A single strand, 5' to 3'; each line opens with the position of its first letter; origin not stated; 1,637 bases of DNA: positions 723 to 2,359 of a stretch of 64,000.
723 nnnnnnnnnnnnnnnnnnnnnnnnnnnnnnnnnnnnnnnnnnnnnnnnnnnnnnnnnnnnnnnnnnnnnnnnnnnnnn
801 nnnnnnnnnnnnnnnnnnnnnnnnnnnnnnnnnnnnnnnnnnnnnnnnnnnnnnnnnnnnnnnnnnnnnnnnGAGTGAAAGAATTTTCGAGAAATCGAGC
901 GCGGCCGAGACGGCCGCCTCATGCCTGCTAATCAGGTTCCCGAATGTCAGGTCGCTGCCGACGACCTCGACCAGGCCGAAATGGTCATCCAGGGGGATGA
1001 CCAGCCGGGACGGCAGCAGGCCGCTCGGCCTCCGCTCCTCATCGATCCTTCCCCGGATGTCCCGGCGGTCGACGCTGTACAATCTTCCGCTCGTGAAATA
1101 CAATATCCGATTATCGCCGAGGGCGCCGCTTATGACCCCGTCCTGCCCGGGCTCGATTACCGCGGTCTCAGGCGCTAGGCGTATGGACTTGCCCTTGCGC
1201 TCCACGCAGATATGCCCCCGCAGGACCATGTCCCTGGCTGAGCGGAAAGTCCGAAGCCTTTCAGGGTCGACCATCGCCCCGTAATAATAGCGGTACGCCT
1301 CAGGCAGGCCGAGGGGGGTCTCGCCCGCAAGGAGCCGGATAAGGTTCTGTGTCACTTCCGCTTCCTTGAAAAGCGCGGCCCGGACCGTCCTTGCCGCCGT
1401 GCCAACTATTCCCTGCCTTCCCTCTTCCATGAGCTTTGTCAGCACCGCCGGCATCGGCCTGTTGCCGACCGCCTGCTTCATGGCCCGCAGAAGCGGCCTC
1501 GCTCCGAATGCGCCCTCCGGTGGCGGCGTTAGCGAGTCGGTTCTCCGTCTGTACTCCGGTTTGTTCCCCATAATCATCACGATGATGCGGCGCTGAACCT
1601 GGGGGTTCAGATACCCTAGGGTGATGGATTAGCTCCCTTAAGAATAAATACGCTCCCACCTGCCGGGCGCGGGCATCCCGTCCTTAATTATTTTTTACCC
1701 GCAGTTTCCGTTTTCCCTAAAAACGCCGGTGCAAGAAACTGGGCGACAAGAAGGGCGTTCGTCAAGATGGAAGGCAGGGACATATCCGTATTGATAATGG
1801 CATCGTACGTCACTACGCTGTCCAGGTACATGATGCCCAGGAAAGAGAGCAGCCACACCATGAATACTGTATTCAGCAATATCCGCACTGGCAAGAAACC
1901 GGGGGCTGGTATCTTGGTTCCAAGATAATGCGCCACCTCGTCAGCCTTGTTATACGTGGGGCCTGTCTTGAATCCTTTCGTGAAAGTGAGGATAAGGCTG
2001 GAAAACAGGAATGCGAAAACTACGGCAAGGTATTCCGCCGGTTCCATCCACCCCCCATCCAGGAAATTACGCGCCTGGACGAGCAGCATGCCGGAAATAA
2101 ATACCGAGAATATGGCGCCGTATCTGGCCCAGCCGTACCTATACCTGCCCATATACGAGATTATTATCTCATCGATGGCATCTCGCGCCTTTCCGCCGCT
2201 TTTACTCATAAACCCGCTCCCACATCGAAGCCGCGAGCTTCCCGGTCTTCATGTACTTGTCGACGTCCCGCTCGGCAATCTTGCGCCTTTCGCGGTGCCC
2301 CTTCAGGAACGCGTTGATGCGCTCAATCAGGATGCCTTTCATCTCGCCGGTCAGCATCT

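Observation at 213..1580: GGDEF (GGEEF) diguanylate-cyclase-like protein encoded in an archaeal genome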

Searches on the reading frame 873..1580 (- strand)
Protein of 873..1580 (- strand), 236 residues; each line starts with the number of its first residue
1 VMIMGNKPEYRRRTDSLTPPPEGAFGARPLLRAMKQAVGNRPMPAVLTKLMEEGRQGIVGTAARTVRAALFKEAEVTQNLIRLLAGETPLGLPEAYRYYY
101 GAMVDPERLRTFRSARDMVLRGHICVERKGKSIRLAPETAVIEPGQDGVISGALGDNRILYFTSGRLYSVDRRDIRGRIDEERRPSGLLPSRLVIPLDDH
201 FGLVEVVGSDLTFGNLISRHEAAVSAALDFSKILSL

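Call 27: find_related_loci(query=A2, collection=genome_contigs, flank=10000)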
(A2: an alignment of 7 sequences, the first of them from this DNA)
Query A2 (236 aa) in genome_contigs; peptide patterns used: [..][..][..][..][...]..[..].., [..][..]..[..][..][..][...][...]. (x = any residue, [..] = any of these).
25 stretches matched a pattern; 1 encode a relative of the query (tblastn E <= 1e-3); 1 distinct loci.
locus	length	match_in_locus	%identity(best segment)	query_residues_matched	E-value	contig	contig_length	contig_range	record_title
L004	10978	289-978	73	4-236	3e-112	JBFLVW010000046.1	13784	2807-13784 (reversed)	MAG: Candidatus Micrarchaeota archaeon isolate MAG016 MAG016_46, whole genome shotgun sequence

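Call 41: search_protein_representatives(alignment_id=A2)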
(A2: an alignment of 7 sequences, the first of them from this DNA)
Query: 7 sequences, 236 profile positions. Proteins with E-value up to 0.001 (for the whole library): 25; up to 1e-10: 21; up to 1e-30: 5. The best 25 are listed.
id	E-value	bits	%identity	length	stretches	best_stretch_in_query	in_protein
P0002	1.6e-114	397.7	-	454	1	1-236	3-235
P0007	6.8e-85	300.7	-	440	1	1-236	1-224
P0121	1.5e-69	250.5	-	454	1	5-236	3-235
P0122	4.7e-40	154.0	-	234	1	21-233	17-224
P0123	1.6e-38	149.0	-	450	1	9-236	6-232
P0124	4.1e-28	114.9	-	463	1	11-236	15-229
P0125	1.3e-26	110.0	-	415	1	50-235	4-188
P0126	1.4e-25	106.6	-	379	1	90-236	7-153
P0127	2.1e-25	106.0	-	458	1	12-234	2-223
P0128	6.7e-25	104.4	-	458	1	10-236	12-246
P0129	1.1e-23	100.4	-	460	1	9-233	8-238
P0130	1.3e-23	100.2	-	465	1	9-236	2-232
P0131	1.7e-22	96.5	-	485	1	1-236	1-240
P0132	2.1e-22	96.2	-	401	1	62-233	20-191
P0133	1.2e-16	77.4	-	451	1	42-234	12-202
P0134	1.0e-15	74.3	-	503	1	48-235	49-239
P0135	1.1e-15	74.2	-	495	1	61-236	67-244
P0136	2.1e-14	70.1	-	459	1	61-231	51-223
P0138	1.7e-12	63.8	-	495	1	56-235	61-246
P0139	4.0e-12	62.6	-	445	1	57-230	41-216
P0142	1.5e-04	37.7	-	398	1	66-234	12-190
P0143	4.2e-04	36.3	-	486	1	77-236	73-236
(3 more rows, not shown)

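Call 45: find_homologous_proteins(query=A4, max_evalue=0.00001)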
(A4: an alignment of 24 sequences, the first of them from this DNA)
Query A4 (24 sequences) (236 aa, profile of the alignment): 3 proteins with E <= 0.00001 among 8000 candidates.
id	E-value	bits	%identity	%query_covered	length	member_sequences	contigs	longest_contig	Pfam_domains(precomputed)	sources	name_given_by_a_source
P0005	7.4e-66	240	79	86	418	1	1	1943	PF00990.27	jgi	jgi:diguanylate cyclase (GGDEF)-like protein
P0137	8.6e-44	168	25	96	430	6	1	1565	PF00990.27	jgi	-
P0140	1.2e-43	167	19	61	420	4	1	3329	PF00990.27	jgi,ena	-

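Call 47: list_cluster_members(proteins=[P0131, P0132, P0133, P0134, P0135, P0136, P0138, P0139, P0142, P0143])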
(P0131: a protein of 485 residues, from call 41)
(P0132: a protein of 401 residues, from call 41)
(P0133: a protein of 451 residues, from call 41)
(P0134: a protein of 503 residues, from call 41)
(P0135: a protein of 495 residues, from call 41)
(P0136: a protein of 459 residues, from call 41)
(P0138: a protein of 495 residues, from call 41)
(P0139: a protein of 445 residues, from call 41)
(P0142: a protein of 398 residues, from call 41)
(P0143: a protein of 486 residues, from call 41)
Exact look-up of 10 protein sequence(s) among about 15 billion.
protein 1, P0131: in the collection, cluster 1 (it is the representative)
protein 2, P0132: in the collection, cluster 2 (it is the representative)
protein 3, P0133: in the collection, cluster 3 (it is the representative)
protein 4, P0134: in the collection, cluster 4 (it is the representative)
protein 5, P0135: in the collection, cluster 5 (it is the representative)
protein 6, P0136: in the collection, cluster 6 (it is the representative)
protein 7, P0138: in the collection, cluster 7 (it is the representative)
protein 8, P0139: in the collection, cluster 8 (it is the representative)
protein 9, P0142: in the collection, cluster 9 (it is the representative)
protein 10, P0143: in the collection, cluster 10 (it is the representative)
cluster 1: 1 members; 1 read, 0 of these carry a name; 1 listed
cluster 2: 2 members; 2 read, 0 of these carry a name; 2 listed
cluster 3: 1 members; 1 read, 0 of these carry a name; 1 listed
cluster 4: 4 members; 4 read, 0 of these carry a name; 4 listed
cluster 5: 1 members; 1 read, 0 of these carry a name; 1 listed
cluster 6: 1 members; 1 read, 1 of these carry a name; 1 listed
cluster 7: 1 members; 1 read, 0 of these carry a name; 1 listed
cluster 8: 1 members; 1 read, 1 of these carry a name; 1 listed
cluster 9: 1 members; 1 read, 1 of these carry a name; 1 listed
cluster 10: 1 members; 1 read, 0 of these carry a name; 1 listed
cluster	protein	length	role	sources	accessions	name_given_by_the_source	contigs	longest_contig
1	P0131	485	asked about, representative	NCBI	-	-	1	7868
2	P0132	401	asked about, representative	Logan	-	-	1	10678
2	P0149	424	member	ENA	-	-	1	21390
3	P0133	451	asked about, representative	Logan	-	-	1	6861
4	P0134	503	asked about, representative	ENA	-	-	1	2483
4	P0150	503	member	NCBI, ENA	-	-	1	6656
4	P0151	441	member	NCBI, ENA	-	-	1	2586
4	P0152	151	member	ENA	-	-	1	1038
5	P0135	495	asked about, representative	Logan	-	-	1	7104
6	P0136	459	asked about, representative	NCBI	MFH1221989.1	MAG: GGDEF domain-containing protein [Candidatus Micrarchaeota archaeon]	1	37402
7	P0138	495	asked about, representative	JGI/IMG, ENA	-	-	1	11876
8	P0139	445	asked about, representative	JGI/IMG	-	GGDEF domain-containing protein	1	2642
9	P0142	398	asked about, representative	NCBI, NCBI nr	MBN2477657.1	GGDEF domain-containing protein [Candidatus Micrarchaeota archaeon]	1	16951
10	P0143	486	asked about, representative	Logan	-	-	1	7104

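Call 57: find_encoding_contigs(protein=P0135, flank=10000, max_places=2)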
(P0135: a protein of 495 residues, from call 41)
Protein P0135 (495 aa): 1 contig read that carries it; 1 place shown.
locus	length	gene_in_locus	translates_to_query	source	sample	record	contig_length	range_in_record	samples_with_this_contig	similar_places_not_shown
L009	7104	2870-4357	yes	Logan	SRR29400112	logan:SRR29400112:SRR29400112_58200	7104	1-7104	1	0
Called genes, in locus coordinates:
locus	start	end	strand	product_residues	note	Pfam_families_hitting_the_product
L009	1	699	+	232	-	?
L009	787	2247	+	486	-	PF00990:GGDEF (faint)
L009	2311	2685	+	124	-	-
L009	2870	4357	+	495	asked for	PF00990:GGDEF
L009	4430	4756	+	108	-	-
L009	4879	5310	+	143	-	-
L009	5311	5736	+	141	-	-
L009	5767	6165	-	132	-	PF12172:zf-ChsH2 (weak), PF01796:OB_ChsH2_C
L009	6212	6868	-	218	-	PF00923:TAL_FSA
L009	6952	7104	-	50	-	?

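Call 74: search_protein_families(library=padloc, proteins=[L009:2311-2685:+, L009:4430-4756:+, L009:787-2247:+, L007:11431-11742:+, L007:11802-12335:+], max_evalue=0.01)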
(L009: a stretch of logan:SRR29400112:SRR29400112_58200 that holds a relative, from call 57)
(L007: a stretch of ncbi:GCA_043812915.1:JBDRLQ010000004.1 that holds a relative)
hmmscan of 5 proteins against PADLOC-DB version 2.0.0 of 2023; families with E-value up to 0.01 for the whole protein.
L009:2311-2685:+ (124 aa): 0 families

L009:4430-4756:+ (108 aa): 0 families

L009:787-2247:+ (486 aa): 0 families

L007:11431-11742:+ (103 aa): 0 families

L007:11802-12335:+ (177 aa): 0 families

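Call 80: find_related_loci(query=A2, collection=metagenome_contigs, flank=6000)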
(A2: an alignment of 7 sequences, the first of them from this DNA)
Query A2 (236 aa) in metagenome_contigs; peptide patterns used: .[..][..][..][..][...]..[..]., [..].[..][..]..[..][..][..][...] (x = any residue, [..] = any of these).
80 stretches matched a pattern; 1 encode a relative of the query (tblastn E <= 1e-3); 1 distinct loci.
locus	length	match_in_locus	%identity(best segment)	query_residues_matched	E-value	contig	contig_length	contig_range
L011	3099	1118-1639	34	62-236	1e-28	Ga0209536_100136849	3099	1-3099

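Call 81: find_encoding_contigs(protein=P0130, flank=10000, max_places=2)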
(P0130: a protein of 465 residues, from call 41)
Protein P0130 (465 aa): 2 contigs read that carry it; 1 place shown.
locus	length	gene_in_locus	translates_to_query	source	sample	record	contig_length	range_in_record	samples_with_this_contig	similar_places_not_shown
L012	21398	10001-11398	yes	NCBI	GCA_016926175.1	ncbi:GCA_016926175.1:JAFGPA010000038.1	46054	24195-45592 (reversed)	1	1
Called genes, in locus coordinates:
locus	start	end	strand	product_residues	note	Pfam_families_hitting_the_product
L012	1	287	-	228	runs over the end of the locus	PF06745:ATPase, PF23442:DUF7125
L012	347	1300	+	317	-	PF03215:Rad17, PF13173:AAA_14 (faint), PF05496:RuvB_N (weak), PF13177:DNA_pol3_delta2 (weak), PF00004:AAA, PF21960:RCF1-5-like_lid (weak), PF16193:AAA_assoc_2 (weak), PF08542:Rep_fac_C, +1 more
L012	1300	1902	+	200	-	-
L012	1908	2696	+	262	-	PF00050:Kazal_1, PF07648:Kazal_2 (weak)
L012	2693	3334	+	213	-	-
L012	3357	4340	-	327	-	-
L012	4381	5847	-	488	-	PF14010:PEPcase_2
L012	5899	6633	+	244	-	-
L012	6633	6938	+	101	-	-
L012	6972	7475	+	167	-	-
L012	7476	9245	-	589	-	-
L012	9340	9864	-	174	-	PF00252:Ribosomal_L16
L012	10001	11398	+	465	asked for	PF00990:GGDEF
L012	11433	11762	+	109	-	-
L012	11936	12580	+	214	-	PF00121:TIM, PF05690:ThiG (weak)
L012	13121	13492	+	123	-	-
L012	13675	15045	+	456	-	-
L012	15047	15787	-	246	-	-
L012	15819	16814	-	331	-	-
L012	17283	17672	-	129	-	PF00583:Acetyltransf_1, PF13673:Acetyltransf_10, PF13508:Acetyltransf_7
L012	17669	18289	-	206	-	PF00149:Metallophos, PF12850:Metallophos_2, PF14582:Metallophos_3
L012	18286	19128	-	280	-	PF01798:Nop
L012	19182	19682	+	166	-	PF27325:MJ0538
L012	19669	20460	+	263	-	PF06745:ATPase, PF13481:AAA_25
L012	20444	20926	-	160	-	-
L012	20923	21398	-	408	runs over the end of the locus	PF13393:tRNA-synt_His, PF00587:tRNA-synt_2b (weak), PF03129:HGTP_anticodon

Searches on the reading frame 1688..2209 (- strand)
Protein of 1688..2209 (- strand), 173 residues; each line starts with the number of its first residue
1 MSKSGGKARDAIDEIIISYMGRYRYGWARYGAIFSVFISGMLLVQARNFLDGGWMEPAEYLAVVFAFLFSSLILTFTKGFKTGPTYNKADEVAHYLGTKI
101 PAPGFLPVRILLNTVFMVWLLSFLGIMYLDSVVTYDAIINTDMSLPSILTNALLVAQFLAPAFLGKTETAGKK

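Call 3: search_protein_families(library=pfam, proteins=[window:1688-2209:-], max_evalue=0.01)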
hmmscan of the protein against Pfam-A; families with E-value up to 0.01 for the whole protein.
window:1688-2209:- (173 aa): 0 families

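Call 36: search_protein_families(library=pfam, proteins=[window:1688-2209:-], max_evalue=1)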
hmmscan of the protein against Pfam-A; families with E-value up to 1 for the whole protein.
window:1688-2209:- (173 aa): 0 families

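Call 74: search_protein_families(library=padloc, proteins=[window:1688-2209:-], max_evalue=0.01)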
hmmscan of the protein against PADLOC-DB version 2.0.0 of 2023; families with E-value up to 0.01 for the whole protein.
window:1688-2209:- (173 aa): 0 families
